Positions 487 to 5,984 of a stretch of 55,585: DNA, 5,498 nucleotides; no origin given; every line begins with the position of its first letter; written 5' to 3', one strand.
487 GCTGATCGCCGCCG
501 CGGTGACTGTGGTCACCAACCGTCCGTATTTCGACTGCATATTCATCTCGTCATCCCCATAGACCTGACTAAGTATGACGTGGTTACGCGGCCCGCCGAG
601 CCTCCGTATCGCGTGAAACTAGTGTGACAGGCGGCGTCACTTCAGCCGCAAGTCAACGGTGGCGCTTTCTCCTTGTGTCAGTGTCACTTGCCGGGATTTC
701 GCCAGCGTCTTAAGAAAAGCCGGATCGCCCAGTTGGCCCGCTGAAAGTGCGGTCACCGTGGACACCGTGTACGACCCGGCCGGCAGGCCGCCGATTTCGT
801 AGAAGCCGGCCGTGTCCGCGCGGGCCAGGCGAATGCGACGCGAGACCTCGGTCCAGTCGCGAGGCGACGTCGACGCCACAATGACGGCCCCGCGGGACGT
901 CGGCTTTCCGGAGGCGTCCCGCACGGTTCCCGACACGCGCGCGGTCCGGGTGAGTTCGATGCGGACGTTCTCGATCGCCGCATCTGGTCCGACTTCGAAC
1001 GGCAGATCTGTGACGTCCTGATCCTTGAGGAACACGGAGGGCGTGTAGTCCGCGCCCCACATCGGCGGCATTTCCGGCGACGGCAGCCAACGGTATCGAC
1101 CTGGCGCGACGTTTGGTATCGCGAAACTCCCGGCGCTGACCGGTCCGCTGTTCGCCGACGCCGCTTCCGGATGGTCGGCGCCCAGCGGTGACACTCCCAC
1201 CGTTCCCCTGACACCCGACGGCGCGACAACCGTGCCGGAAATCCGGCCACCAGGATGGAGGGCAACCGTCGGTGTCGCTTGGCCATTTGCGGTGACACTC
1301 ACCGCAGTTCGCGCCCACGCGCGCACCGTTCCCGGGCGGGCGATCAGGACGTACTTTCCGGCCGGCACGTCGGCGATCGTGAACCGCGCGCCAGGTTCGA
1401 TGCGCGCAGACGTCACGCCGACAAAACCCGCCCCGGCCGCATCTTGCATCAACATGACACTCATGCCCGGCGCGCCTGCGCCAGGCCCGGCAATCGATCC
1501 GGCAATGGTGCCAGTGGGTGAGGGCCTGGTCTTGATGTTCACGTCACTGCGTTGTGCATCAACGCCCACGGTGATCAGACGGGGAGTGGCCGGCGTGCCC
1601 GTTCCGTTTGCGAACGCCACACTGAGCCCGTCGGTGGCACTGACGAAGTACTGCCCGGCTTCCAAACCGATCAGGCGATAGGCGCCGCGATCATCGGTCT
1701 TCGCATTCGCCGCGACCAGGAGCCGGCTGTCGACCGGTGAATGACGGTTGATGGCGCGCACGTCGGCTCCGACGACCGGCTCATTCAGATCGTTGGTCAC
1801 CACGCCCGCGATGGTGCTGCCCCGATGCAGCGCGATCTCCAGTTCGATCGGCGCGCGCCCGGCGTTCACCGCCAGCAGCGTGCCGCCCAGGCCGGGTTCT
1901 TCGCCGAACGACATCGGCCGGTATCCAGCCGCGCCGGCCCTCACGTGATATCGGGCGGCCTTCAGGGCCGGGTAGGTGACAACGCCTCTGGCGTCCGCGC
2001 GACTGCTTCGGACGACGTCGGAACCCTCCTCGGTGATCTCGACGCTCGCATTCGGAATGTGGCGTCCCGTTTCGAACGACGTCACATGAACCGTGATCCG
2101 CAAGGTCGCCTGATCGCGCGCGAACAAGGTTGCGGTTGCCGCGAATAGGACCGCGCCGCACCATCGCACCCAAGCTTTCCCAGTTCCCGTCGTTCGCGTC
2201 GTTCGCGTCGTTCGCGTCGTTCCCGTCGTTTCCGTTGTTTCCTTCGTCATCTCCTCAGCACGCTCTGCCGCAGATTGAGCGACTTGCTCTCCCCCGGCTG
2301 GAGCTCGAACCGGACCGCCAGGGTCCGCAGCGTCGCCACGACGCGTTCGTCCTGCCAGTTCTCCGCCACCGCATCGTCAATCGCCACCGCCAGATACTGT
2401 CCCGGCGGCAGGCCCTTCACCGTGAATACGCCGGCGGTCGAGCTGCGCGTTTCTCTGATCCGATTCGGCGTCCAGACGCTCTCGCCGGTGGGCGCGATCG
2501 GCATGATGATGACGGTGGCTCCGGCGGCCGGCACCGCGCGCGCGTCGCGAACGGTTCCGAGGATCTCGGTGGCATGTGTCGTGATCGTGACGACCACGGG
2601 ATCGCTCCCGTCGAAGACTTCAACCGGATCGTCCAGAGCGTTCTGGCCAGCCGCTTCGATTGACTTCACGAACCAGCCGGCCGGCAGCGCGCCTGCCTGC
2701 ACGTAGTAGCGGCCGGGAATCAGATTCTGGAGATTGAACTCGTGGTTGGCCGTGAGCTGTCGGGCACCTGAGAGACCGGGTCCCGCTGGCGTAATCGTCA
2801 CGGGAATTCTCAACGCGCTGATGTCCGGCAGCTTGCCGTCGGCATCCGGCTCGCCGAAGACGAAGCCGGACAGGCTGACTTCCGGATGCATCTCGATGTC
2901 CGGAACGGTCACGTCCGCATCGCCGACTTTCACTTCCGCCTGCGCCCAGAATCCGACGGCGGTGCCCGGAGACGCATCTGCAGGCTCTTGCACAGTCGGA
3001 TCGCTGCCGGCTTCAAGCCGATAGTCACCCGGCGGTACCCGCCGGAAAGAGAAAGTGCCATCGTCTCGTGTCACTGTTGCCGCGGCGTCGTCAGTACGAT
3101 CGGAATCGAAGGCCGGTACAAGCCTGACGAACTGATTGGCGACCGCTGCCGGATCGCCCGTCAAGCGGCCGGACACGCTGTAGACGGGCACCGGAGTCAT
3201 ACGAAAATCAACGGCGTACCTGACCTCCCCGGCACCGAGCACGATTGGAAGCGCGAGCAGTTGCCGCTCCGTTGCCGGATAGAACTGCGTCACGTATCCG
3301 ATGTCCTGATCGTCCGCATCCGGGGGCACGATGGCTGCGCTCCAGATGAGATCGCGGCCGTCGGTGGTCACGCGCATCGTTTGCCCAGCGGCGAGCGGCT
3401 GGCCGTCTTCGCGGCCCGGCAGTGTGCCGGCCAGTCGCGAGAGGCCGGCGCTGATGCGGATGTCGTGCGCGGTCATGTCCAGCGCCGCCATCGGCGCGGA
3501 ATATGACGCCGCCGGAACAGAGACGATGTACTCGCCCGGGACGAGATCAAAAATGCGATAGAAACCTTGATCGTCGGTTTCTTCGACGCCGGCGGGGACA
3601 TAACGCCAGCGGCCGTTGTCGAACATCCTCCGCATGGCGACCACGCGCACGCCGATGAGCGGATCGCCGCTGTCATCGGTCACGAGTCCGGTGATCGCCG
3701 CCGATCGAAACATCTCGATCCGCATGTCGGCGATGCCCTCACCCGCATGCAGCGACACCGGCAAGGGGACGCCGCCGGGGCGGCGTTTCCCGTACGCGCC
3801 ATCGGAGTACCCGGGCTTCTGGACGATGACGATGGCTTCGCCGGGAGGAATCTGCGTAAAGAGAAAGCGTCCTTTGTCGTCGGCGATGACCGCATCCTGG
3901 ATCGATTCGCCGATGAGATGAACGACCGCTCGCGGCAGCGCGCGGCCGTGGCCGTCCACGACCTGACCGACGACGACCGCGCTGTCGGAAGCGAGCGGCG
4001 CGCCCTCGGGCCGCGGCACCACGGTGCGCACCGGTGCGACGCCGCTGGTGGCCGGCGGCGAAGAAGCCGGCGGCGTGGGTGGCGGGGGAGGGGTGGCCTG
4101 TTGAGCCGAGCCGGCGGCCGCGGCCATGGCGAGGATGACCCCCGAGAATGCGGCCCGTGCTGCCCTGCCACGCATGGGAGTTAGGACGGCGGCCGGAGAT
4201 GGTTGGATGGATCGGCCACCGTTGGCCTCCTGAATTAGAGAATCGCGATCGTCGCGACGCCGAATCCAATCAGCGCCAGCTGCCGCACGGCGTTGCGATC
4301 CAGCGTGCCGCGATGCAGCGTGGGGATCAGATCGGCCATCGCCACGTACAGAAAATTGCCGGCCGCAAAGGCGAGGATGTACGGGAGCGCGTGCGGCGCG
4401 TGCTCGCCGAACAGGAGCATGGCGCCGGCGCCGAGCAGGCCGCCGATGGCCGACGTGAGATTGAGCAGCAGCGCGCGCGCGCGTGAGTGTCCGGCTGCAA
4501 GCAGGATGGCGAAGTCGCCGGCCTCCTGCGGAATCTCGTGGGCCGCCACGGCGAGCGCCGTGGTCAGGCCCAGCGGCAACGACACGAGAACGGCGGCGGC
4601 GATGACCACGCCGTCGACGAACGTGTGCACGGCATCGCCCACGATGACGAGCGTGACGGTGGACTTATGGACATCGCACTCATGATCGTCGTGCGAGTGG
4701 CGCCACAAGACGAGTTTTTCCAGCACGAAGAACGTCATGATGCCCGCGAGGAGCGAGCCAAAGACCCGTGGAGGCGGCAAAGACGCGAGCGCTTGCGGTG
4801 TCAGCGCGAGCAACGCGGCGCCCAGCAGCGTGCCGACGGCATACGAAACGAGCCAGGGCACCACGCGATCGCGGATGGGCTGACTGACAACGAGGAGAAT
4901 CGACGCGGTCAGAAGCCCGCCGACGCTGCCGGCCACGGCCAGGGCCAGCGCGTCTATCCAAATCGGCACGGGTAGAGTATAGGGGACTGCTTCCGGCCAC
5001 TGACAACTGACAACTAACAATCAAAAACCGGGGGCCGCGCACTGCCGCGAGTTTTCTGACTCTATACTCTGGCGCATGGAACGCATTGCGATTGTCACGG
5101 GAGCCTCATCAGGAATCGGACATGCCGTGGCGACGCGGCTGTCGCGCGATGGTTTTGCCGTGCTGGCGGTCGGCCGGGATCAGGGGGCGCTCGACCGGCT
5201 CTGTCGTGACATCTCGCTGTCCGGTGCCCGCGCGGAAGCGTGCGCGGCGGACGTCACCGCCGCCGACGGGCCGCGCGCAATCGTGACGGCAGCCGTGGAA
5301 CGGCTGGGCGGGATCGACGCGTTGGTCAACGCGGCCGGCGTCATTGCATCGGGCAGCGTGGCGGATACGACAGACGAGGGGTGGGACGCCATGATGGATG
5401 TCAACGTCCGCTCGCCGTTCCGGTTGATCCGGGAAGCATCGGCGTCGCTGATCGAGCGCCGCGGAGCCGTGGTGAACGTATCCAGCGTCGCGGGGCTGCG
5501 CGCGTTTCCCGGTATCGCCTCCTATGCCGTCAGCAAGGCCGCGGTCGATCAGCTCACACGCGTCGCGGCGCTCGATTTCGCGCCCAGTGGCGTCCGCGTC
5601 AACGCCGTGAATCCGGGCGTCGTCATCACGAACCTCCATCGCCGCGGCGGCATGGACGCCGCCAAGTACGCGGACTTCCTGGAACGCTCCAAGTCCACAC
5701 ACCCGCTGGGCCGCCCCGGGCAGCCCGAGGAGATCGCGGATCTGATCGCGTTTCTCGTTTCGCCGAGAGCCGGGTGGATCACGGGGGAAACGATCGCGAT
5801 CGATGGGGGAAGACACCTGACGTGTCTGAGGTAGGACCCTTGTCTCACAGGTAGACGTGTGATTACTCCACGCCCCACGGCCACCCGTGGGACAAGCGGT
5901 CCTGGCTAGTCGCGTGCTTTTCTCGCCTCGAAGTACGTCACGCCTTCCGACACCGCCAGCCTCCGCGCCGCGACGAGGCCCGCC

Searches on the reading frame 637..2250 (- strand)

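Call 67: search_protein_families(library=pfam, proteins=[window:637-2250:-], max_evalue=0.00001)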
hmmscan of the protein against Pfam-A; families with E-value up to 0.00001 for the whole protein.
window:637-2250:- (537 aa): 5 families
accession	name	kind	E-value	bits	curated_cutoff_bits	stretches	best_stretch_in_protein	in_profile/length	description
PF13620.12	CarboxypepD_reg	-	1.1e-30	106.2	32.3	3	52-114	2-63/82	Carboxypeptidase regulatory-like domain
PF11974.14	bMG3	-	3.7e-09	36.9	34.9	0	51-99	14-62/103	Bacterial alpha-2-macroglobulin MG3 domain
PF17210.9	SdrD_B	-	7.2e-08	33.1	29.7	0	179-213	38-72/112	SdrD B-like domain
PF14686.12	fn3_3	-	9.3e-07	29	24.4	0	372-387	33-48/75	Polysaccharide lyase family 4, domain II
PF17802.7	SpaA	-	2.3e-06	28.1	23.1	0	53-104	4-57/91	Prealbumin-like fold domain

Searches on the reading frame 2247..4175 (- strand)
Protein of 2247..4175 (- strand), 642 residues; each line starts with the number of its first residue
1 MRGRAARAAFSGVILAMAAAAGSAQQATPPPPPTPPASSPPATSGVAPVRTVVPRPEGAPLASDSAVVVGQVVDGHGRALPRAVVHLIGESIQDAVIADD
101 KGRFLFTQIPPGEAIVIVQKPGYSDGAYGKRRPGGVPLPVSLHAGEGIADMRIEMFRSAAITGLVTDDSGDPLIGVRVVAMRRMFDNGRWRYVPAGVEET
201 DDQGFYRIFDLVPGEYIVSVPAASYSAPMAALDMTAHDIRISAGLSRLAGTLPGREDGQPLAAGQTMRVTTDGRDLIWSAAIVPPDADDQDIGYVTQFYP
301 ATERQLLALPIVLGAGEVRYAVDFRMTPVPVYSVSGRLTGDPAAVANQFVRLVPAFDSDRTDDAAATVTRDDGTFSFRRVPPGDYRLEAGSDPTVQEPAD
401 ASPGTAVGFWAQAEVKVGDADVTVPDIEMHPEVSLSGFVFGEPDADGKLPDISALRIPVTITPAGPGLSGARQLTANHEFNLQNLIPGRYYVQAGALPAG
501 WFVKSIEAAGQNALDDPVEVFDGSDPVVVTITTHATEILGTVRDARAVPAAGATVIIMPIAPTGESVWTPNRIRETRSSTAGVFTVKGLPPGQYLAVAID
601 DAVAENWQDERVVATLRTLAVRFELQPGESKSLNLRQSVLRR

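Call 67: search_protein_families(library=pfam, proteins=[window:2247-4175:-], max_evalue=0.00001)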
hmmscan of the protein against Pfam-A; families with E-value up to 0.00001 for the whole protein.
window:2247-4175:- (642 aa): 6 families
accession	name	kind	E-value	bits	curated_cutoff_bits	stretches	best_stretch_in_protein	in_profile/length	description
PF13620.12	CarboxypepD_reg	-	3.8e-33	114.1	32.3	2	68-127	2-63/82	Carboxypeptidase regulatory-like domain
PF17210.9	SdrD_B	-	7.5e-12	45.9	29.7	0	360-395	35-69/112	SdrD B-like domain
PF13715.12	CarbopepD_reg_2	-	4.3e-11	43.1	32.2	0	69-124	2-56/88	CarboxypepD_reg-like domain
PF17802.7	SpaA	-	2.2e-09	37.8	23.1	0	364-388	33-57/91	Prealbumin-like fold domain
PF23193.1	NOMO_3rd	-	6.3e-08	33.1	27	0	363-390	58-85/120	NOMO third transthyretin-like domain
PF09430.16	EMC7_beta-sandw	-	5.2e-07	30.3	26.6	0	348-391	10-47/122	ER membrane protein complex subunit 7, beta-sandwich domain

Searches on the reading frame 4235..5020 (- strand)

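Call 67: search_protein_families(library=pfam, proteins=[window:4235-5020:-], max_evalue=0.00001)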
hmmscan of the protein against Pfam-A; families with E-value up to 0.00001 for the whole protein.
window:4235-5020:- (261 aa): 1 family
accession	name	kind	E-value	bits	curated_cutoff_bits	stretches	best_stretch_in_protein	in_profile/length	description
PF02535.28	Zip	-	1.1e-31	110.7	35.1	2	109-261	165-322/323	ZIP Zinc transporter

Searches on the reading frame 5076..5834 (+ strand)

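Call 67: search_protein_families(library=pfam, proteins=[window:5076-5834:+], max_evalue=0.00001)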
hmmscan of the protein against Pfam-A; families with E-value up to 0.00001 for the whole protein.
window:5076-5834:+ (252 aa): 5 families
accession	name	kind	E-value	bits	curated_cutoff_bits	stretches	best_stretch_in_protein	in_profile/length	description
PF13561.12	adh_short_C2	-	7.6e-62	209.4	27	1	9-247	1-236/236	Enoyl-(Acyl carrier protein) reductase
PF00106.31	adh_short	-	5.6e-52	176.5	26.6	1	4-189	2-188/195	short chain dehydrogenase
PF08659.16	KR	-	9.3e-16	58.7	22.6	1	6-162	4-161/180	KR domain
PF23441.1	SDR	-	1.1e-10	41.8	27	1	7-248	12-257/258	SDR-like rossmann domain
PF01370.27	Epimerase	-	7e-08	32.6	20.9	1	6-168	2-160/240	NAD dependent epimerase/dehydratase family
